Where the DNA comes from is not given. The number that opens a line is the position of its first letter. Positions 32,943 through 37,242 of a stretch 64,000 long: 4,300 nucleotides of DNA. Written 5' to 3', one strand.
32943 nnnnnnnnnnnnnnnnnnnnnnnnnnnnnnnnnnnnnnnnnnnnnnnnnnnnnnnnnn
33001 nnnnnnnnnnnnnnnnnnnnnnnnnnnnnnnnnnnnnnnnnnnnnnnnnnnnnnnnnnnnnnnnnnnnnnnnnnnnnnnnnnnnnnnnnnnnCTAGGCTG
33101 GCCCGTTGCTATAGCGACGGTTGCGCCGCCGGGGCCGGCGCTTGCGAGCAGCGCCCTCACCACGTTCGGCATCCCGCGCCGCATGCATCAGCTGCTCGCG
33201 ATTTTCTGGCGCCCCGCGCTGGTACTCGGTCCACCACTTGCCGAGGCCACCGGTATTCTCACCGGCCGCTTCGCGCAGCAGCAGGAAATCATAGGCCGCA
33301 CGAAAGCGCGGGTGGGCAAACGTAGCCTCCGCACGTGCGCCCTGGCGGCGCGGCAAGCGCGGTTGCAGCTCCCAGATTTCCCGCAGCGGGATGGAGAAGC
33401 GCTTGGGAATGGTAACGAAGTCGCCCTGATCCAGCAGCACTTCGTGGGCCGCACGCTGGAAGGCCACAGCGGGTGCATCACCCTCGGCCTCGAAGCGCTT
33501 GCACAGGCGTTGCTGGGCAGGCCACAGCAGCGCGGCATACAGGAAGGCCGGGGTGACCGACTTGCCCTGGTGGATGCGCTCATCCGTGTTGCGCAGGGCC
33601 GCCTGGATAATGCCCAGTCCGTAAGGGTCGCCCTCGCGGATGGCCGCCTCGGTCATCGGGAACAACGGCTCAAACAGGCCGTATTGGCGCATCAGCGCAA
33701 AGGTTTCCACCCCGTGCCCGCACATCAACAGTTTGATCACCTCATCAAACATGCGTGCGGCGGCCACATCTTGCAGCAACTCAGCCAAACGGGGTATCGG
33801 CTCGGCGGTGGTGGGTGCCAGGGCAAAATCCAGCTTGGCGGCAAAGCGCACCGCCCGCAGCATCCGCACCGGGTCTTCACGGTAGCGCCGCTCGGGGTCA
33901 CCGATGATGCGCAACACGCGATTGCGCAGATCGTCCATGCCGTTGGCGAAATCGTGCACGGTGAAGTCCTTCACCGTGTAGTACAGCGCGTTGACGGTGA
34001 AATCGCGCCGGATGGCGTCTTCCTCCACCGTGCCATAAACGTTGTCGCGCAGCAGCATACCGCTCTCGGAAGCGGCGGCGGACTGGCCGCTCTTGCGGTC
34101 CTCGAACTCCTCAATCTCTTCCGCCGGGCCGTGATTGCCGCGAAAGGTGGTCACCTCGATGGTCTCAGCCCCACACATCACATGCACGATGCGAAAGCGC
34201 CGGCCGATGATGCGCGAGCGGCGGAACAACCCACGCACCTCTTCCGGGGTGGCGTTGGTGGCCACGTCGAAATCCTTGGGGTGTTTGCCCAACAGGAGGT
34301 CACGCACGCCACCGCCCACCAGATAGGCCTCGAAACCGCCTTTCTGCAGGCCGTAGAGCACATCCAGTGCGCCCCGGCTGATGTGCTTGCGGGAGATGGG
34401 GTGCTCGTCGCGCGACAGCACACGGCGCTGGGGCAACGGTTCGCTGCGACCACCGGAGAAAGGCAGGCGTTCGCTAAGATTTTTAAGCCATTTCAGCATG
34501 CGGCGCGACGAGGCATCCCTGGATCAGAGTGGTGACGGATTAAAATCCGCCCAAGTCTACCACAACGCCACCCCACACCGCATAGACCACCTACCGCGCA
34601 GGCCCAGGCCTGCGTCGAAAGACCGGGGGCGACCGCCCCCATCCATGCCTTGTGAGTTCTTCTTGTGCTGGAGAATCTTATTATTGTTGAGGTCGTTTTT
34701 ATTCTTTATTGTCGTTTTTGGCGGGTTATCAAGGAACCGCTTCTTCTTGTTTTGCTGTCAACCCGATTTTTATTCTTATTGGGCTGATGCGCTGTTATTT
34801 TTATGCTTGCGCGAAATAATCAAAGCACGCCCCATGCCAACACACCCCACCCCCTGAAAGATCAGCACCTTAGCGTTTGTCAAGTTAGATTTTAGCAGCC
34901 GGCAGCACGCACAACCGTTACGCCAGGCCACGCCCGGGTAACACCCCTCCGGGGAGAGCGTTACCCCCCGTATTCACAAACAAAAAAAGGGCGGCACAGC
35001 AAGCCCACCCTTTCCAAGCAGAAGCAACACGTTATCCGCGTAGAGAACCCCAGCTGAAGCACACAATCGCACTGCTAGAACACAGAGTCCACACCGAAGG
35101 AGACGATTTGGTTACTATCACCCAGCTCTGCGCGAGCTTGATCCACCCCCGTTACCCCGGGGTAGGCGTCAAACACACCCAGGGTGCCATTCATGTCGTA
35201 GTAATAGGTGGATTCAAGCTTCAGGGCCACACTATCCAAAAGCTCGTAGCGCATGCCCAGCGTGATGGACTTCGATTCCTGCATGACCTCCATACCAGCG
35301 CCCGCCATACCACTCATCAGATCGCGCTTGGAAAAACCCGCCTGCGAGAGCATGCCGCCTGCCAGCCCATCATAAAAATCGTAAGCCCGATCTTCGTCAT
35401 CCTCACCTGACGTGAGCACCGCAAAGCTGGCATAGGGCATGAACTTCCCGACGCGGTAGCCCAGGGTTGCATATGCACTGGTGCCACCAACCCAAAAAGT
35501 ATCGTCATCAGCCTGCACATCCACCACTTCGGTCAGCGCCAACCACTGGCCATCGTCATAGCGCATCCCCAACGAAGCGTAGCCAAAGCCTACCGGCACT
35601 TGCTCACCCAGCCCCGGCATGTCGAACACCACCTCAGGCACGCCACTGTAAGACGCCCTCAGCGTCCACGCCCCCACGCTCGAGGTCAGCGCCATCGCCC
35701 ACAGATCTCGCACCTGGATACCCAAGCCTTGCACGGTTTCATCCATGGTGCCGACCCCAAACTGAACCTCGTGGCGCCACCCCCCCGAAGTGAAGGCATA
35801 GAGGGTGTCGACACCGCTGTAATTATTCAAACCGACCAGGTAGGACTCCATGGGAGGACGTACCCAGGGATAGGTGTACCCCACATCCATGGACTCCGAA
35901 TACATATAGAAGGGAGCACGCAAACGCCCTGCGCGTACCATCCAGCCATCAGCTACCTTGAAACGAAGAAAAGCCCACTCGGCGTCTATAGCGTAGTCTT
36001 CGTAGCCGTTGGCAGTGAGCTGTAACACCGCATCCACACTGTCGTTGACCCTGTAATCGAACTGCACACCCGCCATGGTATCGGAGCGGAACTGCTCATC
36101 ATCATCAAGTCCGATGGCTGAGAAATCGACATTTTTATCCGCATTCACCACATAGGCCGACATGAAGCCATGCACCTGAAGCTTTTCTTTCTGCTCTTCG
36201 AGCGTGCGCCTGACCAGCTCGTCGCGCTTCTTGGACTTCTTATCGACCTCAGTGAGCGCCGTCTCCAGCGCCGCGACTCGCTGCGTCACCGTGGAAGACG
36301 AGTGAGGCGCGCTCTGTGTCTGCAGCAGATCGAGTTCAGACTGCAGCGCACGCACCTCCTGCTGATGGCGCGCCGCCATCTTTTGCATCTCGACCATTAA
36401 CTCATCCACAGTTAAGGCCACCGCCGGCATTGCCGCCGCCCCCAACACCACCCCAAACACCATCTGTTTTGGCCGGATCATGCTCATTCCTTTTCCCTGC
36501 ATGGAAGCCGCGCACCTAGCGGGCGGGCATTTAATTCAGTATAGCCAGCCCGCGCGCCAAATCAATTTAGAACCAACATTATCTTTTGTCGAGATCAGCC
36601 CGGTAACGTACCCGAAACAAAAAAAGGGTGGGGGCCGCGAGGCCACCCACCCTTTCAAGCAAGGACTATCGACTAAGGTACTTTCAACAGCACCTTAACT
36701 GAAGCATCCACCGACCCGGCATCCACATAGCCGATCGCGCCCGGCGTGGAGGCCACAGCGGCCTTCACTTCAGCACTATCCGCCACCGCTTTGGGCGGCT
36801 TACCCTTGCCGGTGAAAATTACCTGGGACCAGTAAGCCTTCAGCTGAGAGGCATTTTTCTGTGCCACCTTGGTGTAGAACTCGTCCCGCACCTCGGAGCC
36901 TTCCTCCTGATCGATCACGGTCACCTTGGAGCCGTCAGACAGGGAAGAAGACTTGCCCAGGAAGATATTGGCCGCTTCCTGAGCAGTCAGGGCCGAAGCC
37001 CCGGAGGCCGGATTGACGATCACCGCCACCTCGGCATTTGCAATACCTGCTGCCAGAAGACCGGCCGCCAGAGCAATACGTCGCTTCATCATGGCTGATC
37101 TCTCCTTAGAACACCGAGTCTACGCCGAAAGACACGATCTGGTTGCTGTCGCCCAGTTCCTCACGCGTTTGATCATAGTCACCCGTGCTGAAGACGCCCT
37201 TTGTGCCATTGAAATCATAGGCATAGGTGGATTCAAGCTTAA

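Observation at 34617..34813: Unannotated CrcZ-like Hfq/Crc sponge RNA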

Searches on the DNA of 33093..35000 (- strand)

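Call 4: search_rna_families(source=window, start=34450, end=35000, threshold=evalue, max_evalue=10, show_alignments=5)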
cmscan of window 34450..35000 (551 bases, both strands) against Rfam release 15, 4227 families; matches with E-value up to 10: 1.
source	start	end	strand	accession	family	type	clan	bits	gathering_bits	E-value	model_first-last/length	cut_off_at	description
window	34624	34697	-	RF01673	PhrS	Gene; sRNA;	-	10.4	37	3.4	122-203/212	no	PhrS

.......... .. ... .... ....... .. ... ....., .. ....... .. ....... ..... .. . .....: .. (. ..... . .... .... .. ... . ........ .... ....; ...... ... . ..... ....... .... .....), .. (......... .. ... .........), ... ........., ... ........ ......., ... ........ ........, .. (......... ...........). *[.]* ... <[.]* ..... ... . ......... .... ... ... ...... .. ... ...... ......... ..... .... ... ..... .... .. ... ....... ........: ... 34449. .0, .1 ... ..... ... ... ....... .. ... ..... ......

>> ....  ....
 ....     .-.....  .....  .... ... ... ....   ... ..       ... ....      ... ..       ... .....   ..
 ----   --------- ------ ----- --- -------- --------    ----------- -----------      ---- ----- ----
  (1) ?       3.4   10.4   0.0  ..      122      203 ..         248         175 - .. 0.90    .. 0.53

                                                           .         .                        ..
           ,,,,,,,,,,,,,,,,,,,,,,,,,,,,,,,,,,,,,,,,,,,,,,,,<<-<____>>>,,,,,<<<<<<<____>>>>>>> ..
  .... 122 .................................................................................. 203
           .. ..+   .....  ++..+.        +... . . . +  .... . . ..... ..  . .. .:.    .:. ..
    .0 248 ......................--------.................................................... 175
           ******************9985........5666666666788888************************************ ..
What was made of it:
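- On Rfam RF01675 CrcZ: There is no CrcZ hit at E <= 10 in 34450-35000 (call 4).
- The window RNA does not match the Rfam CrcZ model even at E <= 10 (call 4). The RNA is half the Pseudomonas length and gives no Rfam match (call 4).
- Tried and rejected: An E-value scan of the region gave only a chance PhrS match (10.4 bits, E 3.4; call 4).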

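Call 14: search_rna_families(sources=[L001, L002, L005, L006, L010, L014, L015, L018, L020, L027, L031, L032, L033, L034, L036, L044, L052, L062, L072, L076], threshold=gathering)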
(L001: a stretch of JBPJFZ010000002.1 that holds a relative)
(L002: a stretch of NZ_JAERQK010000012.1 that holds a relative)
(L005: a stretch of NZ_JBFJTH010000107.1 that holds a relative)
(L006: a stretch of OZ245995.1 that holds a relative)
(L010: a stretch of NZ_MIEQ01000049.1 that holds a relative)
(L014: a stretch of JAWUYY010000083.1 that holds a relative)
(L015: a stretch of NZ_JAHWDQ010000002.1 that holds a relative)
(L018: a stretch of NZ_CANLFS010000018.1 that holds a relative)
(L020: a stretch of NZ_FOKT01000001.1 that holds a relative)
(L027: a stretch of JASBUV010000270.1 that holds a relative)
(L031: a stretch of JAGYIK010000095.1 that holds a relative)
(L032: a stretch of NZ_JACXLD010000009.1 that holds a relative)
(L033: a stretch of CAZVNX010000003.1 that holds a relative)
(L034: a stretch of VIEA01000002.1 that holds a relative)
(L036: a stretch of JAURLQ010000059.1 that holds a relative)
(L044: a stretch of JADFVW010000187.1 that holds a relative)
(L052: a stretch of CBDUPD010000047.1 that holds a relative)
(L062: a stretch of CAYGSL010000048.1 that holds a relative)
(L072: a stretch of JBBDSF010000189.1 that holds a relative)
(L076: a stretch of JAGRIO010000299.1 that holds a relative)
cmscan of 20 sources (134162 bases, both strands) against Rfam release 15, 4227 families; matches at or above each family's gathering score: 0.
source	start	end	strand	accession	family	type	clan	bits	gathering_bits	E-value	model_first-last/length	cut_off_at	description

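Call 35: search_rna_families(sources=[L018, L072, L036, L001, L014, L020, L027, L083, L162], threshold=evalue, max_evalue=10, show_alignments=2)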
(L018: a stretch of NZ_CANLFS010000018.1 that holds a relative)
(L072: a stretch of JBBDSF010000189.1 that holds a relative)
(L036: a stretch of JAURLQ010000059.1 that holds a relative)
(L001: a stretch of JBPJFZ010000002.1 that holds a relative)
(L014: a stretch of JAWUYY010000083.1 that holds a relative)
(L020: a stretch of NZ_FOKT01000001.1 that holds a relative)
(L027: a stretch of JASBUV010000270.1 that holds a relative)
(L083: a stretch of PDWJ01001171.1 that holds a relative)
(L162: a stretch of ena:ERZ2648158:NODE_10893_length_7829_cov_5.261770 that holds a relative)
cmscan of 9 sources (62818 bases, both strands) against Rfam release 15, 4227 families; matches with E-value up to 10: 7.
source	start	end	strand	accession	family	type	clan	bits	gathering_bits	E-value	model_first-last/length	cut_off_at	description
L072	2685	2781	+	RF01675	CrcZ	Gene; sRNA;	-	33.1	95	4.5e-05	280-375/398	no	Pseudomonas sRNA CrcZ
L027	2500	2800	+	RF01675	CrcZ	Gene; sRNA;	-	24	95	0.02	1-398/398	no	Pseudomonas sRNA CrcZ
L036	7061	7096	-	RF03619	mir-5729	Gene; miRNA;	-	22.3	41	6.6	1-79/79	no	mir-5729 microRNA precursor family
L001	2436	2795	+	RF01675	CrcZ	Gene; sRNA;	-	21.8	95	0.089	1-398/398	no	Pseudomonas sRNA CrcZ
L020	4311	4380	+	RF02674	AsdA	Gene; antisense;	-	21.1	52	6.9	1-81/81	no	antisense RNA of dnaA mRNA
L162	6199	6226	+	RF01727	SAM-SAH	Cis-reg; riboswitch;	-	20.6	40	3.5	4-31/49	no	SAM/SAH riboswitch aptamer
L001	6977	7029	+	RF00572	SNORD66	Gene; snRNA; snoRNA; CD-box;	-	20.3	32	5.3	1-76/76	no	Small nucleolar RNA SNORD66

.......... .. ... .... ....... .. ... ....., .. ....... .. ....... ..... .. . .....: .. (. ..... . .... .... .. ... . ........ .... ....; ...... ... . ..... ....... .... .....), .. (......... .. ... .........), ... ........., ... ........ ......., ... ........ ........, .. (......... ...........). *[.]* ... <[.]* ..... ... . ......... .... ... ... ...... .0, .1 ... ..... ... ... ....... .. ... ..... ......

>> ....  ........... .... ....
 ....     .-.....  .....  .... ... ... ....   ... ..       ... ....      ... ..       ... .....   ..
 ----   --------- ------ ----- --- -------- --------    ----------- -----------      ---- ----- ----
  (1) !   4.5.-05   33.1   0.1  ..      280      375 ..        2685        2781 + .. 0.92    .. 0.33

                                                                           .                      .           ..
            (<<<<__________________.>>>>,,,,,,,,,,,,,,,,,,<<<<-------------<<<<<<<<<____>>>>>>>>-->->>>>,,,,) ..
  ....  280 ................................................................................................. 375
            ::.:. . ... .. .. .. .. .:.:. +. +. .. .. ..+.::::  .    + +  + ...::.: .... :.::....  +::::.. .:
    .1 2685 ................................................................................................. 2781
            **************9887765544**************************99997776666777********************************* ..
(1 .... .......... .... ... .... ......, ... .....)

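Call 49: search_rna_families(sources=[L163, L164], threshold=evalue, max_evalue=1, show_alignments=1)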
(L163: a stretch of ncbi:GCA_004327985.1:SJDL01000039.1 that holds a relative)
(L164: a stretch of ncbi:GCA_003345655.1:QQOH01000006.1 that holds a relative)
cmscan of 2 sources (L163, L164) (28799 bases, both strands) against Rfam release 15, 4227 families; matches with E-value up to 1: 2.
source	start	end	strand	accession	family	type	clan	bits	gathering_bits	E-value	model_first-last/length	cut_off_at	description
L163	5914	6261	+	RF01675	CrcZ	Gene; sRNA;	-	58.9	95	5.9e-13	1-398/398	no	Pseudomonas sRNA CrcZ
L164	11683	11730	-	RF02066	STnc320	Gene; sRNA;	-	25.7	50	0.72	1-55/55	no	Salmonella enterica sRNA STnc320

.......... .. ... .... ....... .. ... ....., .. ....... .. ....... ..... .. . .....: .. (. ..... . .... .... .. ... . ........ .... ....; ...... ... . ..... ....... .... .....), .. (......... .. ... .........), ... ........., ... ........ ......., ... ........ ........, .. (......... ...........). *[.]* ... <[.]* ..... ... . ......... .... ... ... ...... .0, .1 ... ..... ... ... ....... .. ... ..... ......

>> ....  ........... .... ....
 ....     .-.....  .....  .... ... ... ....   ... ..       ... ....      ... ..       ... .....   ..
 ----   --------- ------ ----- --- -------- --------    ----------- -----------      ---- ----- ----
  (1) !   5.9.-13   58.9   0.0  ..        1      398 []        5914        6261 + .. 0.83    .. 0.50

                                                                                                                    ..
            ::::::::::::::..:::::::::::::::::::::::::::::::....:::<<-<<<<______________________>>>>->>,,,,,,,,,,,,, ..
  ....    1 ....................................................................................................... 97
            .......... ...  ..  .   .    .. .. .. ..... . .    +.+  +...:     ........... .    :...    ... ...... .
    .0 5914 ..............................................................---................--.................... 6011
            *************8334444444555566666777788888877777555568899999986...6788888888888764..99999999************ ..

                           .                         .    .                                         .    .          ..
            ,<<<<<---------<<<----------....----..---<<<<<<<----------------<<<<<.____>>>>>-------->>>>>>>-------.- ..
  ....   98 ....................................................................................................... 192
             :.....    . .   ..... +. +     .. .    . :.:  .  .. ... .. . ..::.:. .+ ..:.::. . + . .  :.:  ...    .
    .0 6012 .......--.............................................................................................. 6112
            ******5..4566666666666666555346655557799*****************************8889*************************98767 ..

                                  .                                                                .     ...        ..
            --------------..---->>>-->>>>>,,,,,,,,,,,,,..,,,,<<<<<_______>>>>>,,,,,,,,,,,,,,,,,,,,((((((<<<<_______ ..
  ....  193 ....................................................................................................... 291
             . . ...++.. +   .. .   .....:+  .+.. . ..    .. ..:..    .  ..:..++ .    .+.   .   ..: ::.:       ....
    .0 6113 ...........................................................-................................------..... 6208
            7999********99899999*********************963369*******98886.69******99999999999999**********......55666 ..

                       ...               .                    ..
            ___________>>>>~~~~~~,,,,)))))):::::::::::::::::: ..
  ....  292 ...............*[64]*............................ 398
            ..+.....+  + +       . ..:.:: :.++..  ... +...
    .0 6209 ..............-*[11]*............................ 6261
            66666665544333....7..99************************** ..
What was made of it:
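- On Rfam RF01675 CrcZ: Relatives score 58.9, 33.1, 24 and 21.8 bits, all below 95 (calls 35, 49).
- Scores are 58.9 bits (E 6e-13, full length) in Marinobacter and 33, 24 and 22 bits in three other loci (calls 35, 49).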

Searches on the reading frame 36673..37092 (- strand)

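Call 7: search_protein_families(library=pfam, proteins=[window:36673-37092:-])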
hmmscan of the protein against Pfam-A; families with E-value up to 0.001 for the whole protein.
window:36673-37092:- (139 aa): 1 family
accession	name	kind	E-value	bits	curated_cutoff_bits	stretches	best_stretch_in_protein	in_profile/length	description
PF12849.12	PBP_like_2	-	9.8e-07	29.2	27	1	18-129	90-190/267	PBP superfamily domain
